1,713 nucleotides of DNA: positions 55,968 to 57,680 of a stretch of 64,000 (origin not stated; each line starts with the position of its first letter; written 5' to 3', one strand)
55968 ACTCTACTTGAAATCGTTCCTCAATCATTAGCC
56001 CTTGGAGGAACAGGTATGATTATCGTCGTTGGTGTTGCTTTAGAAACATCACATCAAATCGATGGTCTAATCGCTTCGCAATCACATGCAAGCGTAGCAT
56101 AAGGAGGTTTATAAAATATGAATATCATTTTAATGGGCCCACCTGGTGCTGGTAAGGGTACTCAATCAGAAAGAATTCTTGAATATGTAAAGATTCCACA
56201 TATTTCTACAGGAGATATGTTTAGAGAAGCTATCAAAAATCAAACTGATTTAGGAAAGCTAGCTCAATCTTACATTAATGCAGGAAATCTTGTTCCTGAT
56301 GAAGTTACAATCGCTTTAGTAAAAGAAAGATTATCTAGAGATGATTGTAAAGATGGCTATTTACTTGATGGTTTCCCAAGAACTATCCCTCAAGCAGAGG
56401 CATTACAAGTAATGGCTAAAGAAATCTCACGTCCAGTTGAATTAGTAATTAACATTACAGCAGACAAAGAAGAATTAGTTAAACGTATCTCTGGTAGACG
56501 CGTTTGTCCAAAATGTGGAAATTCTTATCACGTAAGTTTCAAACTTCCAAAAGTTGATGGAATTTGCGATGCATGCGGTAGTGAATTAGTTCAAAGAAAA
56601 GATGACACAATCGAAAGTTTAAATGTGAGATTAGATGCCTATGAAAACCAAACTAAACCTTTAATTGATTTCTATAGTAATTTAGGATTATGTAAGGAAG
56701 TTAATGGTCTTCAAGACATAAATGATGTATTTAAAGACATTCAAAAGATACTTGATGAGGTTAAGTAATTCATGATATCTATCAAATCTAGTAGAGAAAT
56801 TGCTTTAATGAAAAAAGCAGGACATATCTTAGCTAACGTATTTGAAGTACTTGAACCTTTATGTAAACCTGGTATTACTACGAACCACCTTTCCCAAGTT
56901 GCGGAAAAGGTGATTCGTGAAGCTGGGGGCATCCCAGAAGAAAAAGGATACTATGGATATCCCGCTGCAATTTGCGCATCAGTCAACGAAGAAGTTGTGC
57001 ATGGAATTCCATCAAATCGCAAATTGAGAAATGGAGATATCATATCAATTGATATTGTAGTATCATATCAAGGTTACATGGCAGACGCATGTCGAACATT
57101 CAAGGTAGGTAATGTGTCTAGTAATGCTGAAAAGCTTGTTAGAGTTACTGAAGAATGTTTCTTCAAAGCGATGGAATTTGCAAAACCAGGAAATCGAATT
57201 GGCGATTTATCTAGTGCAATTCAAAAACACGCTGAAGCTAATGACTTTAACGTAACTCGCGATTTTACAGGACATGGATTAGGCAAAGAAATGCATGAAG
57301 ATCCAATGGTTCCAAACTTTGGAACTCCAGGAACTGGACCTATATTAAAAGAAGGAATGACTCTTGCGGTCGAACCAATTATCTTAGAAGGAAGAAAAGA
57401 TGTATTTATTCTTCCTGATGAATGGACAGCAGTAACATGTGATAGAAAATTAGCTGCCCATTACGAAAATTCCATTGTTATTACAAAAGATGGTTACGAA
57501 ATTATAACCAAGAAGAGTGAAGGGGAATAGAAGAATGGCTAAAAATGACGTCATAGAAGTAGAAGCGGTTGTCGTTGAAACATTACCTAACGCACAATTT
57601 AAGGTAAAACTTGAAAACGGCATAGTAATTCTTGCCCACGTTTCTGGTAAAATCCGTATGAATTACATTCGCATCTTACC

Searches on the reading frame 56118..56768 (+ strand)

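Call 56: search_protein_families(library=pfam, proteins=[window:56118-56768:+], max_evalue=0.00001)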
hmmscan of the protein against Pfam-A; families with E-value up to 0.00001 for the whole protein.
window:56118-56768:+ (216 aa): 3 families
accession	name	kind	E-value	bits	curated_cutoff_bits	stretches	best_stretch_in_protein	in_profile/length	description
PF00406.28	ADK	-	1e-54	185.2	26.8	1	5-189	1-149/151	Adenylate kinase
PF13207.12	AAA_17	-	1.4e-27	97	27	1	6-127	1-122/136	AAA domain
PF05191.20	ADK_lid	-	3.6e-19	68.8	26.6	1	127-162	1-36/36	Adenylate kinase, active site lid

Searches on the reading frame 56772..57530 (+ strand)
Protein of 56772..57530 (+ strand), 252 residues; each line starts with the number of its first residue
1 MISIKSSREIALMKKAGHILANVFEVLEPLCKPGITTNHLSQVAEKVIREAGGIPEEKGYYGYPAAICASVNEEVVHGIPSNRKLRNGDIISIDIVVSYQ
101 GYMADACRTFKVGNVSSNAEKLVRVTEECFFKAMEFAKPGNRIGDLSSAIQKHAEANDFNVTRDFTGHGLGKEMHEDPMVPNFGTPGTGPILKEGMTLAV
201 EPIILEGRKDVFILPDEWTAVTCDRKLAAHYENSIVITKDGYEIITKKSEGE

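Call 56: search_protein_families(library=pfam, proteins=[window:56772-57530:+], max_evalue=0.00001)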
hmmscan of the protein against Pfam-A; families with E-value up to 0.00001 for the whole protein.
window:56772-57530:+ (252 aa): 1 family
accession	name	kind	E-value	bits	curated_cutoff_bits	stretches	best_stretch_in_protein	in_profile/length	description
PF00557.29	Peptidase_M24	-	1.8e-50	172.1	23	1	12-239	2-208/208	Metallopeptidase family M24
